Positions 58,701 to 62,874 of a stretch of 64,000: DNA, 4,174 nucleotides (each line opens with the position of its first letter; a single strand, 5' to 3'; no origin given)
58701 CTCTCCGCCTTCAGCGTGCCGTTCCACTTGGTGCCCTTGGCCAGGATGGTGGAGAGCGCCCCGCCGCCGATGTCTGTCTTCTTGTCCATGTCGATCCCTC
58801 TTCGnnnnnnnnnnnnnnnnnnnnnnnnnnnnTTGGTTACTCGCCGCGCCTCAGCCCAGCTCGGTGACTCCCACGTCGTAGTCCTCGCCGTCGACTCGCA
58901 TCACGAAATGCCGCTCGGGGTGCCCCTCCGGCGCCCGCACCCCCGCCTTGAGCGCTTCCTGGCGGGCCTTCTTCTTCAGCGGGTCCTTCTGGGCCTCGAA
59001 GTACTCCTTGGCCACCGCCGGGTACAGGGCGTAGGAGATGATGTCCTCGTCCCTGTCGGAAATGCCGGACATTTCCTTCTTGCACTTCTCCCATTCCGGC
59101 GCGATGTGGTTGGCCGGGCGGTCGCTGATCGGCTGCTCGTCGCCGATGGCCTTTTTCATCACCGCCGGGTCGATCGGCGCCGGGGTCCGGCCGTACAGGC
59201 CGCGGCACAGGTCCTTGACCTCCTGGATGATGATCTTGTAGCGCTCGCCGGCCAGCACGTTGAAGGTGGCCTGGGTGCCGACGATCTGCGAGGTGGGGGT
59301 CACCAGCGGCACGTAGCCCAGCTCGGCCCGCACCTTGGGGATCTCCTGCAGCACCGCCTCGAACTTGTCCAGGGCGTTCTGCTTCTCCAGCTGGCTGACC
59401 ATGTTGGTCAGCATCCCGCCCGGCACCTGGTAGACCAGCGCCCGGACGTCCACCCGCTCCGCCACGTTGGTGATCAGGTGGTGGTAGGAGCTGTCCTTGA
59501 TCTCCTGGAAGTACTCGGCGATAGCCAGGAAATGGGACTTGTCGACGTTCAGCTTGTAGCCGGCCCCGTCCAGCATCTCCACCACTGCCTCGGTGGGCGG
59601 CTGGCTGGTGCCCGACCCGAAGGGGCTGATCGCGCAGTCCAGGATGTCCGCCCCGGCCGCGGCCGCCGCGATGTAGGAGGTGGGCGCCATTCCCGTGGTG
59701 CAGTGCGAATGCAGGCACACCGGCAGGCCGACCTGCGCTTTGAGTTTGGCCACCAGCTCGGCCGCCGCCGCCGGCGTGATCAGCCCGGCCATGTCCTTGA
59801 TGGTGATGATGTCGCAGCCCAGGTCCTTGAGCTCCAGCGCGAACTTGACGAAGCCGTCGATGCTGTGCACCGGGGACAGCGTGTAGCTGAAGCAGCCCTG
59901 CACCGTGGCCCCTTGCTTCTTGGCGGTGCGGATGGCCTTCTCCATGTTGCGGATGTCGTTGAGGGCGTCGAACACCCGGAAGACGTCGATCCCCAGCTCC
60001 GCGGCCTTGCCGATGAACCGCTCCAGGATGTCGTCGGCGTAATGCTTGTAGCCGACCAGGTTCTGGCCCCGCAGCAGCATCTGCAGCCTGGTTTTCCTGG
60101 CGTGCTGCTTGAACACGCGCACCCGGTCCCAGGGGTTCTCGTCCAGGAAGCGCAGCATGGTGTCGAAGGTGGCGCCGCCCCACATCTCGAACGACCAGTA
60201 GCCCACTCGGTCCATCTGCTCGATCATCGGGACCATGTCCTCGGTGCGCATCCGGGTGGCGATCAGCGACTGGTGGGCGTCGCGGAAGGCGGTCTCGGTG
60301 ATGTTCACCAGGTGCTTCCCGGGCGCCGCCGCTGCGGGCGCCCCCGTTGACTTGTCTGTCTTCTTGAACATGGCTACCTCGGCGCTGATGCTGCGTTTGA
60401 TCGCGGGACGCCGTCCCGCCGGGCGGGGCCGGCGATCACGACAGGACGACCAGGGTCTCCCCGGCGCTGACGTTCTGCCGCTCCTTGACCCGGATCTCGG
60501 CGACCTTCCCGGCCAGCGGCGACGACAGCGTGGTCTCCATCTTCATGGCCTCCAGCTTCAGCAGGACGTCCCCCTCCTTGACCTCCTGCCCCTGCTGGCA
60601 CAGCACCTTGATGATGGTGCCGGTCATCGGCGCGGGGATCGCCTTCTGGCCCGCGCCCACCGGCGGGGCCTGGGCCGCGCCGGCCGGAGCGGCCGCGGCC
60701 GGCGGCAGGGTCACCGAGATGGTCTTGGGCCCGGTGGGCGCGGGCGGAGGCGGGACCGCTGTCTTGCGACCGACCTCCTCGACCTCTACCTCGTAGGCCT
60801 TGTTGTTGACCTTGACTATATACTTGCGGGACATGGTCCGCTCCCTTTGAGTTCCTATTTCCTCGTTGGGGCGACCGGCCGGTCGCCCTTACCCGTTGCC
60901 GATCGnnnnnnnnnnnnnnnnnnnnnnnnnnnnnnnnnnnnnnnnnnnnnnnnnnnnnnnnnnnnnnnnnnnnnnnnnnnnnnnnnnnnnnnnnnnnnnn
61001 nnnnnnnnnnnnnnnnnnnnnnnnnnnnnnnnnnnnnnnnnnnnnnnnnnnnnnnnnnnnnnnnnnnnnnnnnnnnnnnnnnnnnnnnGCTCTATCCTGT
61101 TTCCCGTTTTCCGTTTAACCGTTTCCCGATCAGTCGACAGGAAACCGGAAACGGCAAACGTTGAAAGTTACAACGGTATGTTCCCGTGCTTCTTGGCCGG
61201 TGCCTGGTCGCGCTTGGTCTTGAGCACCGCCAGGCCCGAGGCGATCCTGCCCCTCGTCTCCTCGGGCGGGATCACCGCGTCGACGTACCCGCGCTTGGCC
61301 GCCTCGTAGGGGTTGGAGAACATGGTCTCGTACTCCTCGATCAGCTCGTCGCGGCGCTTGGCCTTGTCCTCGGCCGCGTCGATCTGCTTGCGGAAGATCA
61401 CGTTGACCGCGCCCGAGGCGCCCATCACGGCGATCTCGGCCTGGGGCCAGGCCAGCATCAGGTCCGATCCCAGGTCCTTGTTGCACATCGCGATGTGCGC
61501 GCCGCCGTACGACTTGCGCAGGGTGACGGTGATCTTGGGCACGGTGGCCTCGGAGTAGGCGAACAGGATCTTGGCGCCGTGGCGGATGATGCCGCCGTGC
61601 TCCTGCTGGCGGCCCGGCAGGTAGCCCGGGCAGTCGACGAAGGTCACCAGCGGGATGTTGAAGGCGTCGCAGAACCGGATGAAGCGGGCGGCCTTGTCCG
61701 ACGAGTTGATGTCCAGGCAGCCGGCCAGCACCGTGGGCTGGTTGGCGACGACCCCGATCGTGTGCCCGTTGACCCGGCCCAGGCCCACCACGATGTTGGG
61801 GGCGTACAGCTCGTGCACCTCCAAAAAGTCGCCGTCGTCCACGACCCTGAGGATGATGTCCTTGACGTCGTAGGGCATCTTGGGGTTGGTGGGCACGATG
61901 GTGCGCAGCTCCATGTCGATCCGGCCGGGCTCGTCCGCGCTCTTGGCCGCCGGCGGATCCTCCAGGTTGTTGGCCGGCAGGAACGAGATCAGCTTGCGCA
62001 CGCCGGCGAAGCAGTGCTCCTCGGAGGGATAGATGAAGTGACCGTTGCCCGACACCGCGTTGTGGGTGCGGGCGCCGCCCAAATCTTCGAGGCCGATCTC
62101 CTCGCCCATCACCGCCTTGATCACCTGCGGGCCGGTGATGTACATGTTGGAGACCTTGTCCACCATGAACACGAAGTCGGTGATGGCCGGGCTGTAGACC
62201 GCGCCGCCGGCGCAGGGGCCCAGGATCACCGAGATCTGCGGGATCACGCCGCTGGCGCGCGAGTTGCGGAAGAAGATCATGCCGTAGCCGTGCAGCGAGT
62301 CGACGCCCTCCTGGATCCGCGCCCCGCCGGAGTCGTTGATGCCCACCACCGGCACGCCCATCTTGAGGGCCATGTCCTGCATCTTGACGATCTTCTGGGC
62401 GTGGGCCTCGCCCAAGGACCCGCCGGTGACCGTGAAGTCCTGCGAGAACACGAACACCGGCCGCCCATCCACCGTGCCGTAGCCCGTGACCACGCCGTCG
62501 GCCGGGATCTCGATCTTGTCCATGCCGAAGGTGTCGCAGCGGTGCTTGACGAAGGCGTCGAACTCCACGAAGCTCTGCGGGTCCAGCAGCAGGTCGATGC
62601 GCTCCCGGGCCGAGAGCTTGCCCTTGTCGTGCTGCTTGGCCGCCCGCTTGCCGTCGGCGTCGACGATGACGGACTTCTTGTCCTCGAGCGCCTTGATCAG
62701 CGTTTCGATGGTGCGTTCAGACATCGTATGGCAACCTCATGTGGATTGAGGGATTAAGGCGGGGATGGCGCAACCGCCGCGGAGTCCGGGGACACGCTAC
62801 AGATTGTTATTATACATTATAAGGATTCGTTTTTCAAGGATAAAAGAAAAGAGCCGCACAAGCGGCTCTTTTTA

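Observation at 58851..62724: Transcarboxylase-like 12S / small / 1.3S / 5S gene set, consistent with a Wood-Werkman propionate pathway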

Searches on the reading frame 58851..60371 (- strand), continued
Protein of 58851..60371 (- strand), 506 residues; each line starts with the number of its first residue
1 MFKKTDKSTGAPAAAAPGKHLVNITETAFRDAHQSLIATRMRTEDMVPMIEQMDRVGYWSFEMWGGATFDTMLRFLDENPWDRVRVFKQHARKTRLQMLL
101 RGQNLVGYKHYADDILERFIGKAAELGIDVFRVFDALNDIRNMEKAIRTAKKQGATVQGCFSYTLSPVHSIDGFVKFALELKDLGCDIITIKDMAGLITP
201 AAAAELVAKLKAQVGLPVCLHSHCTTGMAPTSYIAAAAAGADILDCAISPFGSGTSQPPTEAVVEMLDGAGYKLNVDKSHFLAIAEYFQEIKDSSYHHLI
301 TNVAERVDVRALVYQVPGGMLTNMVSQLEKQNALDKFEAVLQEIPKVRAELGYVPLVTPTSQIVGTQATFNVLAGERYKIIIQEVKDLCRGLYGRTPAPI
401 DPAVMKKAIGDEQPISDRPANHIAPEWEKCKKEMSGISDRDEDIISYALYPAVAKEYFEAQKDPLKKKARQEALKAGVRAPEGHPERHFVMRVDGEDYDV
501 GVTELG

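Call 71: find_encoding_contigs(protein=P0045, flank=6000, max_places=1)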
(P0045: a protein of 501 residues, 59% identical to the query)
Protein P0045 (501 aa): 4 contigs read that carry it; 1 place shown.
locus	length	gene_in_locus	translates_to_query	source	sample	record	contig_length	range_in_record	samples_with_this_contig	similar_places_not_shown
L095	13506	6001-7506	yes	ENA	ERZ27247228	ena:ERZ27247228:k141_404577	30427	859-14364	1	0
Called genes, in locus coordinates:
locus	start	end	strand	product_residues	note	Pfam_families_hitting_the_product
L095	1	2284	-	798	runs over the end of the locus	PF00578:AhpC-TSA, PF08534:Redoxin, PF13098:Thioredoxin_2, PF13905:Thioredoxin_8 (weak), PF13386:DsbD_2 (weak)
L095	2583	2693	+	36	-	-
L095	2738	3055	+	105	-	-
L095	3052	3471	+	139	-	PF00339:Arrestin_N (weak)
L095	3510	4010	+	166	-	-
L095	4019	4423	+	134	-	PF00339:Arrestin_N (faint)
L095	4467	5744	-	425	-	PF00255:GSHPx (faint), PF00578:AhpC-TSA, PF08534:Redoxin, PF00085:Thioredoxin (faint), PF13098:Thioredoxin_2, PF13905:Thioredoxin_8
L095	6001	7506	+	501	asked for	PF00682:HMGL-like, PF02436:PYC_OADA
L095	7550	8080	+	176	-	PF25973:BSH_CzcB (faint), PF00364:Biotin_lipoyl, PF25917:BSH_RND, PF25984:BSH_YknX (faint)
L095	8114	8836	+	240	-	PF00535:Glycos_transf_2, PF13641:Glyco_tranf_2_3 (weak)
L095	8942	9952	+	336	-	PF01515:PTA_PTB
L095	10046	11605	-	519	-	PF01676:Metalloenzyme, PF06415:iPGM_N, PF01663:Phosphodiest (weak)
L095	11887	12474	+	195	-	PF01976:DUF116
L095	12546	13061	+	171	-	PF09999:DUF2240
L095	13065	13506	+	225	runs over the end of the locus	PF03419:Peptidase_U4 (weak)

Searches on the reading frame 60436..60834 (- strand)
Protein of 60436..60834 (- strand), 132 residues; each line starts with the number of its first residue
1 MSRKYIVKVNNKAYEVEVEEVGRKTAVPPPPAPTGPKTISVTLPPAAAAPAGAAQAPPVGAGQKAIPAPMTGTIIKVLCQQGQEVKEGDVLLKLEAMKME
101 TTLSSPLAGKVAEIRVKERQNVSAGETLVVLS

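Call 3: search_protein_families(library=pfam, proteins=[window:60436-60834:-], max_evalue=0.01)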
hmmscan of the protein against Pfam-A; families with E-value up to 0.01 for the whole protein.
window:60436-60834:- (132 aa): 8 families
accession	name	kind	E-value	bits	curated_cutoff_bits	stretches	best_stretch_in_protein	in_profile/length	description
PF00364.28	Biotin_lipoyl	-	8.1e-19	67.7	22.1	1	65-131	2-73/73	Biotin-requiring enzyme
PF13533.13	Biotin_lipoyl_2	-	6.5e-12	45.4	29.8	2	72-95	9-32/32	Biotin-lipoyl like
PF13437.12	HlyD_3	-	9.8e-06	26.7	22.2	0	102-130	1-29/106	HlyD family secretion protein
PF16576.10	HlyD_D23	-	8.1e-05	22.4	30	0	66-96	111-141/214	Barrel-sandwich domain of CusB or HlyD membrane-fusion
PF05896.17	NQRA_N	-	0.00035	21.2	25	1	67-122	32-86/94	NqrA N-terminal barrel-sandwich hybrid domain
PF00358.26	PTS_EIIA_1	-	0.0008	19.5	27.2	0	70-101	79-110/127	phosphoenolpyruvate-dependent sugar phosphotransferase system, EIIA 1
PF01597.25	GCV_H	-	0.002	18.5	22.2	1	71-116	30-76/122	Glycine cleavage H-protein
PF13375.12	RnfC_N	-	0.0063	17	25.6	1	71-130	38-96/101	RnfC Barrel sandwich hybrid domain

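Call 4: search_protein_families(library=ncbifam, proteins=[window:60436-60834:-], max_evalue=0.01)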
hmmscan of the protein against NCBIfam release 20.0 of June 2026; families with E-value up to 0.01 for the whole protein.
window:60436-60834:- (132 aa): 29 families (the best 25 are shown)
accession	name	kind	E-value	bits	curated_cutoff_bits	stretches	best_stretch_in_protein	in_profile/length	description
NF005117.0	PRK06549.1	equivalog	9.8e-28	97.3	159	1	1-130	1-128/130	acetyl-CoA carboxylase biotin carboxyl carrier protein subunit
NF047903.1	MmDecMmdC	equivalog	3.6e-26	92.2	200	1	3-131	2-131/132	methylmalonyl-CoA decarboxylase subunit gamma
NF004173.0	PRK05641.1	equivalog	3.3e-24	86.2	199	1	3-131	23-152/153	putative acetyl-CoA carboxylase biotin carboxyl carrier protein subunit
NF010643.0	PRK14040.1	subfamily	1.1e-22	80.2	892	1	3-131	480-594/595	oxaloacetate decarboxylase subunit alpha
TIGR01108.1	oadA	equivalog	5.7e-20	71.3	756.5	1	4-128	465-582/582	sodium-extruding oxaloacetate decarboxylase subunit alpha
NF006761.0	PRK09282.1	domain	9e-19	67.3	402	1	3-131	465-589/591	pyruvate carboxylase subunit B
NF009554.0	PRK12999.1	equivalog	1.2e-17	63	965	1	62-131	1076-1145/1147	pyruvate carboxylase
TIGR01235.1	pyruv_carbox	equivalog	2.4e-16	58.4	1114.45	1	63-131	1074-1142/1143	pyruvate carboxylase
TIGR02712.1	urea_carbox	equivalog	1.7e-15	55.8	1303.85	1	54-131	1123-1200/1201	urea carboxylase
NF004547.1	PRK05889.1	equivalog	7.5e-13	48.5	75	1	66-131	5-70/71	biotin/lipoyl-binding carrier protein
NF006079.0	PRK08225.1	equivalog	2.3e-12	46.8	95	1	66-131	4-69/70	acetyl-CoA carboxylase biotin carboxyl carrier protein subunit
TIGR00531.1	BCCP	equivalog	4.1e-10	40.3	115.2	1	9-131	23-154/156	acetyl-CoA carboxylase biotin carboxyl carrier protein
NF008814.0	PRK11854.1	equivalog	1.1e-09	37.3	722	1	46-130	190-279/637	pyruvate dehydrogenase complex dihydrolipoyllysine-residue acetyltransferase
NF010645.0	PRK14042.1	equivalog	1.4e-09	37.3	1182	1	65-129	527-591/596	pyruvate carboxylase subunit B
NF005457.0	PRK07051.1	equivalog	1.7e-08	34.5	87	1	79-131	26-78/80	acetyl-CoA carboxylase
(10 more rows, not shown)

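Call 12: search_solved_structures(query=window:60436-60834:-, max_evalue=0.00001, show_alignments=2)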
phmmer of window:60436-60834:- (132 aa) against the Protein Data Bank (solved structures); distinct sequences matched with E-value up to 0.00001: 33.
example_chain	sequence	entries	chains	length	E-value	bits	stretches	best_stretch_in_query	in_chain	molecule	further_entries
1dcz_A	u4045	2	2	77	5.3e-16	62.1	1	61-130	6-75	TRANSCARBOXYLASE 1.3S SUBUNIT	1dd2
1o78_A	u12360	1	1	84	6.3e-16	61.8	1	61-130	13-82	BIOTIN CARBOXYL CARRIER PROTEIN OF METHYLMALONYL-COA CARBOXYL-TRANSFERASE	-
8usb_c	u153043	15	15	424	1.4e-14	57.5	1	61-130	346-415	26S proteasome non-ATPase regulatory subunit 14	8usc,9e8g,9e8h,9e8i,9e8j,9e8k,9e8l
10bu_A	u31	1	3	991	3.1e-13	53.1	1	65-130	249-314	BAP inserted Hexon protein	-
6roh_A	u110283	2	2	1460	1.8e-12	50.6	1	42-129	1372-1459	Probable phospholipid-transporting ATPase DRS2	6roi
6roj_A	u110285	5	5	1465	2.6e-12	50.1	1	42-128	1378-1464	Probable phospholipid-transporting ATPase DRS2,Oxaloacetate decarboxylase alpha chain | Probable phospholipid-transporting ATPase DRS2,Probable phospholipid-tra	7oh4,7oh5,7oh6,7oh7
8hz4_E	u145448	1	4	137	9.6e-12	48.3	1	33-129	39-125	Biotin carboxylase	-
2d5d_A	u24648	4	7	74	5.4e-11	45.9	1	63-131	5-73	methylmalonyl-CoA decarboxylase gamma chain | 149aa long hypothetical methylmalonyl-CoA decarboxylase gamma chain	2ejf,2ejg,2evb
4qsl_H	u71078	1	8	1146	6.7e-11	45.6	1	65-130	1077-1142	Pyruvate carboxylase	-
4qsk_A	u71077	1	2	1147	6.7e-11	45.6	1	65-130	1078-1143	Pyruvate carboxylase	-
4qsh_A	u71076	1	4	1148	6.7e-11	45.6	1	65-130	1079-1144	Pyruvate carboxylase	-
5gua_A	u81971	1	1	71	7.2e-11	45.5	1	64-131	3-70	149aa long hypothetical methylmalonyl-CoA decarboxylase gamma chain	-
5gu8_A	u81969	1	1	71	7.9e-11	45.4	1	64-131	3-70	149aa long hypothetical methylmalonyl-CoA decarboxylase gamma chain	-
5gu9_A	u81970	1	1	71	1.1e-10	44.9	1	64-131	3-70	149aa long hypothetical methylmalonyl-CoA decarboxylase gamma chain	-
2qf7_A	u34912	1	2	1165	4.9e-10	42.8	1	42-130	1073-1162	Pyruvate carboxylase protein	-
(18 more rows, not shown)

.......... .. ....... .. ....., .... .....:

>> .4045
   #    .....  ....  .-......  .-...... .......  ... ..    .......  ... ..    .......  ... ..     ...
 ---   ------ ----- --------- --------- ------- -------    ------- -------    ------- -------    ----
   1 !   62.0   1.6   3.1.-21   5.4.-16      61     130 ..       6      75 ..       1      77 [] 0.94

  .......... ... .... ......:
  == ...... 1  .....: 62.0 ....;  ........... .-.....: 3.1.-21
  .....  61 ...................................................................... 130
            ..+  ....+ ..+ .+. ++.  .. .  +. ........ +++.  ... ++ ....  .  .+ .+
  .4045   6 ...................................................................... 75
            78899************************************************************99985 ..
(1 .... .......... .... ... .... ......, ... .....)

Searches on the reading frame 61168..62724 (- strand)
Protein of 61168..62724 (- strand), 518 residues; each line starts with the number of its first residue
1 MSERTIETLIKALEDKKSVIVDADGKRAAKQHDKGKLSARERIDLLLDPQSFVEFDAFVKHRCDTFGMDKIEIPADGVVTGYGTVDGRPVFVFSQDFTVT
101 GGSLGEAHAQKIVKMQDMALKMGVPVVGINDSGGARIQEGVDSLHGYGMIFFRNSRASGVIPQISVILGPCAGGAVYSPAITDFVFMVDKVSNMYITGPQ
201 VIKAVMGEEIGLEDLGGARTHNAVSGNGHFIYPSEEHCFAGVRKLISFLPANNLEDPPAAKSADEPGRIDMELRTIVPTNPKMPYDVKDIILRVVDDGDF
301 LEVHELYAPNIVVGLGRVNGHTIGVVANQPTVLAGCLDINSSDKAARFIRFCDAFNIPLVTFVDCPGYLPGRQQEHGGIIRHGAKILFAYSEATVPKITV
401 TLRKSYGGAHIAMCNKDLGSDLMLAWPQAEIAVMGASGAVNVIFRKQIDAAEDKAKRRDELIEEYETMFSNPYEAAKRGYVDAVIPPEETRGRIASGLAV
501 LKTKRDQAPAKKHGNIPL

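Call 3: search_protein_families(library=pfam, proteins=[window:61168-62724:-], max_evalue=0.01)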
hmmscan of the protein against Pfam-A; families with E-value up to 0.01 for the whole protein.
window:61168-62724:- (518 aa): 3 families
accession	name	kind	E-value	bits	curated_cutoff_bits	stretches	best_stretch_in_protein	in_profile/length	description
PF01039.27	Carboxyl_trans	-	1.6e-202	674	22.3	1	30-516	1-493/493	Carboxyl transferase domain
PF03255.19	ACCA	-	3.3e-10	40.1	23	1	343-446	134-233/310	Acetyl co-enzyme A carboxylase carboxyltransferase-like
PF06833.16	MdcE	-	2.4e-05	24.6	32.7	1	357-459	28-129/196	Malonate decarboxylase gamma subunit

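Call 4: search_protein_families(library=ncbifam, proteins=[window:61168-62724:-], max_evalue=0.01)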
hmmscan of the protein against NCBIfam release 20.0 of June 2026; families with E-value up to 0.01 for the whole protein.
window:61168-62724:- (518 aa): 9 families
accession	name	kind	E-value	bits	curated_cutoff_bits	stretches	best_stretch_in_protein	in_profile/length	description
TIGR01117.1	mmdA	subfamily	6.7e-251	833.5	998.8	1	10-518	3-512/512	methylmalonyl-CoA decarboxylase subunit alpha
TIGR00515.1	accD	equivalog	3.7e-22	79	317.45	1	36-210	56-243/285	acetyl-CoA carboxylase, carboxyltransferase subunit beta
NF005530.0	PRK07189.1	equivalog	1e-21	77.3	228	1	33-209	12-196/303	biotin-independent malonate decarboxylase subunit beta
TIGR03133.1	malonate_beta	equivalog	2.4e-20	73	278.15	1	37-209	6-186/274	biotin-independent malonate decarboxylase subunit beta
NF041504.1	AccA_sub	subfamily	6.3e-13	48.7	300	1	310-417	40-155/257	carboxyltransferase subunit alpha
NF004344.0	PRK05724.1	equivalog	1.7e-09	37.3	357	1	343-417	138-212/319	acetyl-CoA carboxylase carboxyltransferase subunit alpha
TIGR00513.1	accA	equivalog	3.9e-09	36.3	319.3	1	343-413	138-208/321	acetyl-CoA carboxylase carboxyl transferase subunit alpha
NF008971.0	PRK12319.1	equivalog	9.3e-08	31.9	406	1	341-417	83-159/256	acetyl-CoA carboxylase carboxyl transferase subunit alpha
TIGR03134.1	malonate_gamma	equivalog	1.2e-07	31.5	237.15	1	289-457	4-182/258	biotin-independent malonate decarboxylase subunit gamma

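Call 11: search_solved_structures(query=window:61168-62724:-, max_evalue=1e-50)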
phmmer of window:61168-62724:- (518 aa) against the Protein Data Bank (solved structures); distinct sequences matched with E-value up to 1e-50: 43.
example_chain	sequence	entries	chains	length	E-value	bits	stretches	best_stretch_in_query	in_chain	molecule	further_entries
1vrg_A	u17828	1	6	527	2.6e-212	709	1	19-518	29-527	propionyl-CoA carboxylase, beta subunit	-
1xnw_A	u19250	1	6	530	1.6e-202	676.7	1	25-518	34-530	propionyl-CoA carboxylase complex B subunit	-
3iav_A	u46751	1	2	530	2.3e-202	676.2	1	25-518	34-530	Propionyl-CoA carboxylase complex B subunit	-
3ib9_A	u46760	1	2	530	2.8e-202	675.9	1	25-518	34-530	Propionyl-CoA carboxylase complex B subunit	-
3ibb_A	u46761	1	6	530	8e-202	674.4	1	25-518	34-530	Propionyl-CoA carboxylase complex B subunit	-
3mfm_C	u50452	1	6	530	1.4e-201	673.6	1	25-518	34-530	Propionyl-CoA carboxylase complex B subunit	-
1xnv_A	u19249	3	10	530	1.6e-201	673.4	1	25-518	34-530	propionyl-CoA carboxylase complex B subunit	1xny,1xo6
1on3_A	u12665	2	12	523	7.7e-196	654.6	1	5-517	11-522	Methylmalonyl-CoA carboxyltransferase 12S subunit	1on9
6ybp_A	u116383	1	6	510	4.8e-193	645.4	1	9-518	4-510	Propionyl-CoA carboxylase beta chain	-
6ybq_A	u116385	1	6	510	9.5e-193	644.4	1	9-518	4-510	Propionyl-CoA carboxylase beta chain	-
8pn8_A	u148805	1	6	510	1.3e-192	644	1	9-518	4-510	Propionyl-CoA carboxylase beta chain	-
8pn7_A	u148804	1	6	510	1.3e-192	643.9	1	10-518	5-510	Propionyl-CoA carboxylase beta chain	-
3n6r_B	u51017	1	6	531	1.5e-190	637.2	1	7-518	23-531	Propionyl-CoA carboxylase, beta subunit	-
9t97_D5a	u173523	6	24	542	9.6e-187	624.6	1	28-518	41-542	Propionyl-CoA carboxylase beta chain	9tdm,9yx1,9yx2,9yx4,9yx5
7w5u_A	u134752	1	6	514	1.1e-185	621.1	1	13-517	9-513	Acetyl-CoA carboxylase complex, beta-chain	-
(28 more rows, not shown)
